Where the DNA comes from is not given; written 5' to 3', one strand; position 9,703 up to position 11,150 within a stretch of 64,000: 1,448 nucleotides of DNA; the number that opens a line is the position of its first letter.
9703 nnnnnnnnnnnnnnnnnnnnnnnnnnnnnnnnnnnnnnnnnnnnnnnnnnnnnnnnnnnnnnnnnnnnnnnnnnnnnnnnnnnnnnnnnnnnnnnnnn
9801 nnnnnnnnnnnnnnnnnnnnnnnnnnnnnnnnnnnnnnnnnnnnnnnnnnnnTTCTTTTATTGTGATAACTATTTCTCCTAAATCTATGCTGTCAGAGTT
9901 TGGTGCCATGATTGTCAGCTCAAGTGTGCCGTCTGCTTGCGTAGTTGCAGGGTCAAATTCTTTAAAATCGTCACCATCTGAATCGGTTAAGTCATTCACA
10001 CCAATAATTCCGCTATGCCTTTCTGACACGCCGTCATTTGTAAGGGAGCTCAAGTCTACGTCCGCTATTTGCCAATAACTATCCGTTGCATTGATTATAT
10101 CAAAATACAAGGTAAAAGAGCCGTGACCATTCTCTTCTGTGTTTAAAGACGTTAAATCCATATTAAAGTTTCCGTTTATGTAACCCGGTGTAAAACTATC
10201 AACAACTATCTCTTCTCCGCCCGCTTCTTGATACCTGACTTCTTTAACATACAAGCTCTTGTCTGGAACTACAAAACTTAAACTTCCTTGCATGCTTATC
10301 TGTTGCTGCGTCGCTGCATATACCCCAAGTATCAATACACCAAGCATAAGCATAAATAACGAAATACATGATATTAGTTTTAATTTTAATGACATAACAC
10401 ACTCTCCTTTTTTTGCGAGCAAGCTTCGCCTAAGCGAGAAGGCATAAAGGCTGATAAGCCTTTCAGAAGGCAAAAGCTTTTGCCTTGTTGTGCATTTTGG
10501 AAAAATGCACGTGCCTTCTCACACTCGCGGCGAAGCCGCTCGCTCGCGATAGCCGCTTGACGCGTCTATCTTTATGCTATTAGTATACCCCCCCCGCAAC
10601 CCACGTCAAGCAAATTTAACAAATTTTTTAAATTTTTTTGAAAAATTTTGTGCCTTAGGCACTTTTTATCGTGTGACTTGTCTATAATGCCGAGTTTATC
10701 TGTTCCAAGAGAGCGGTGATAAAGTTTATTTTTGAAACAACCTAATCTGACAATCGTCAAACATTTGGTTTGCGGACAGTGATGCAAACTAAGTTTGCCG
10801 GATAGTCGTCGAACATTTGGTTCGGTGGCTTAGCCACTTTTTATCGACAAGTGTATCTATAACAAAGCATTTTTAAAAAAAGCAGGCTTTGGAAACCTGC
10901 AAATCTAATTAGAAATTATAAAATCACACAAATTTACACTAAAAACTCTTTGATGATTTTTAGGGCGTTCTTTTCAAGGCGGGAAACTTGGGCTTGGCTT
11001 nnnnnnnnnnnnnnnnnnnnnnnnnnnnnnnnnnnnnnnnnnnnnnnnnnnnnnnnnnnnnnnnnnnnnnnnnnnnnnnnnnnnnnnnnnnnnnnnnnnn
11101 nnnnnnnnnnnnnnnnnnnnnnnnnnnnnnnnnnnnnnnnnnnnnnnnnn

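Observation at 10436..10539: Leader of LRR locus 1 folds as a near-perfect four-way junction with built-in alternative pairings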

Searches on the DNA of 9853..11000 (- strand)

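Call 19: search_rna_families(source=window, start=10300, end=11000, threshold=evalue, max_evalue=10)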
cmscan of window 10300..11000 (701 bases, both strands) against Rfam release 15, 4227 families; matches with E-value up to 10: 9.
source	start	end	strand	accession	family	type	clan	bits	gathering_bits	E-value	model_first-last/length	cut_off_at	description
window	10603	10683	+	RF02393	sau-59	Gene; sRNA;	-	20.8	80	3.2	1-128/128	no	Staphylococcus sRNA sau-59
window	10467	10520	-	RF02844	RefA9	Gene; antisense;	-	20.6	49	1.4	1-64/64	no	Enterococcus sRNA A9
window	10621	10679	+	RF02732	JA04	Gene; sRNA;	-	20.4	81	2.8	1-81/81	no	Aggregatibacter sRNA JA04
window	10868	10978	-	RF00558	L20_leader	Cis-reg; leader;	-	20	58.7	0.25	1-127/127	no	Ribosomal protein L20 leader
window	10601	10666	-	RF01948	KCNQ1OT1_3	Gene; lncRNA;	-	18.9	60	3.3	1-116/116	no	KCNQ1 overlapping transcript 1 conserved region 3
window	10869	10978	-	RF00122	GadY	Gene; sRNA;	-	17.5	45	0.86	1-114/114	no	GadY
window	10877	10975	+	RF01418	HIV_POL-1_SL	Cis-reg;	-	14.3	54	9.6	1-113/113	no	HIV pol-1 stem loop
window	10578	10637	+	RF00026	U6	Gene; snRNA; splicing;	CL00009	13.8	44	1.5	1-105/105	no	U6 spliceosomal RNA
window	10586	10653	+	RF02181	ST7-AS2_1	Gene; lncRNA;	-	13.7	80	4.3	1-72/72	no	ST7 antisense RNA 2 conserved region 1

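Call 66: search_rna_families(sources=[L001, L007, L014, L017, L018, L020, L021, L024, L034, L038, L045, L046, L048, L049], threshold=gathering)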
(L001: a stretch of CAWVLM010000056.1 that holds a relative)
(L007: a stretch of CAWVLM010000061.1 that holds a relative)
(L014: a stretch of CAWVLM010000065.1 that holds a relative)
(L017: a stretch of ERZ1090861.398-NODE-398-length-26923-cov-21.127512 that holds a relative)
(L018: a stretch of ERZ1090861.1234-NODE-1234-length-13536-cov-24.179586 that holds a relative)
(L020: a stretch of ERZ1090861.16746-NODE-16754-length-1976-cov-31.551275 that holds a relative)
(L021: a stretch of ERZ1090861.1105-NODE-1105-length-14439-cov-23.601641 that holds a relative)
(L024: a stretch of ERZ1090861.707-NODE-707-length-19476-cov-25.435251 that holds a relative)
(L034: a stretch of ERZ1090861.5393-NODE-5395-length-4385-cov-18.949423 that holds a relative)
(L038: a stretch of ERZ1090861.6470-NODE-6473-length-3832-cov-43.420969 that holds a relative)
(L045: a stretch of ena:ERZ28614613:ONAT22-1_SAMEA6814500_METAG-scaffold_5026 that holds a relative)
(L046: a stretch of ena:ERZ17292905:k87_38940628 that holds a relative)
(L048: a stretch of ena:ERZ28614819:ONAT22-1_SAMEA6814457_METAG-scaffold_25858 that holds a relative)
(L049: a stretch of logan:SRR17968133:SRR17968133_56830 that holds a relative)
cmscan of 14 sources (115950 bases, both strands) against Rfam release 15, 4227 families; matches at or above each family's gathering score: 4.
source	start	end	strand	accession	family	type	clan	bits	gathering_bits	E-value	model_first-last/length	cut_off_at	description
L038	2966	3832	+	RF00177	SSU_rRNA_bacteria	Gene; rRNA;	CL00111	721.4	50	1.3e-226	1-780/1533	3'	Bacterial small subunit ribosomal RNA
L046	10404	10669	-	RF01854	Bacteria_large_SRP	Gene;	CL00003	160.7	60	8.9e-26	1-256/256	no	Bacterial large signal recognition particle RNA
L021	12702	12967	+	RF01854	Bacteria_large_SRP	Gene;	CL00003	158.9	60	2e-25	1-256/256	no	Bacterial large signal recognition particle RNA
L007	6897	6967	+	RF00005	tRNA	Gene; tRNA;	CL00001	55.6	29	5.2e-09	1-71/71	no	tRNA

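Call 73: search_dna_similar(query=window:10396-10700:-, collection=plasmids, mode=distant, max_evalue=0.01, max_rows=10)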
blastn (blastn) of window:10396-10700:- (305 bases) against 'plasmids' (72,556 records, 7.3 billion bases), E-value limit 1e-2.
No match.

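Call 74: search_dna_similar(query=window:10396-10700:-, collection=phages, mode=distant, max_evalue=0.01, max_rows=10)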
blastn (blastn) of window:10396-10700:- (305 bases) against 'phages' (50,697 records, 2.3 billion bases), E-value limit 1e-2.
Records with a match: 5; places in all: 5; records where one place covers at least 80% of the query: 0.
Best place of each record, by identity: 80-90% 5.
By first word of the organism name: Acinetobacter 5.
By host as written in the record: Acinetobacter baumannii Acb8/09 2; - 2; Acinetobacter sp. 34 1.
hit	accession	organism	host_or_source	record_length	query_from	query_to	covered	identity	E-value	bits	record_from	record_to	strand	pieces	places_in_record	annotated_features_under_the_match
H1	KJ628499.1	Acinetobacter phage vB_AbaM_phiAbaA1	Acinetobacter baumannii Acb8/09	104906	51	95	15%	82.2%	7e-3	46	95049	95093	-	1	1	none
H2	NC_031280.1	Acinetobacter phage vB_AbaM_phiAbaA1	Acinetobacter baumannii Acb8/09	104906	51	95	15%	82.2%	7e-3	46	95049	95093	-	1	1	none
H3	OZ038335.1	Acinetobacter phage vB_AbaM_KissB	-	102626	51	95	15%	82.2%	7e-3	46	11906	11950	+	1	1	none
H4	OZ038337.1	Acinetobacter phage vB_AbaM_Rocket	-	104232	51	95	15%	82.2%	7e-3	46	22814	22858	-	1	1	hypothetical protein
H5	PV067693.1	Acinetobacter phage Acba_22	Acinetobacter sp. 34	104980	51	95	15%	82.2%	7e-3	46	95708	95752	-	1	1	none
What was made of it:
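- Tried and rejected: BLAST of the promoter plus leader against plasmids and phages gave no real similarity (calls 73, 74).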
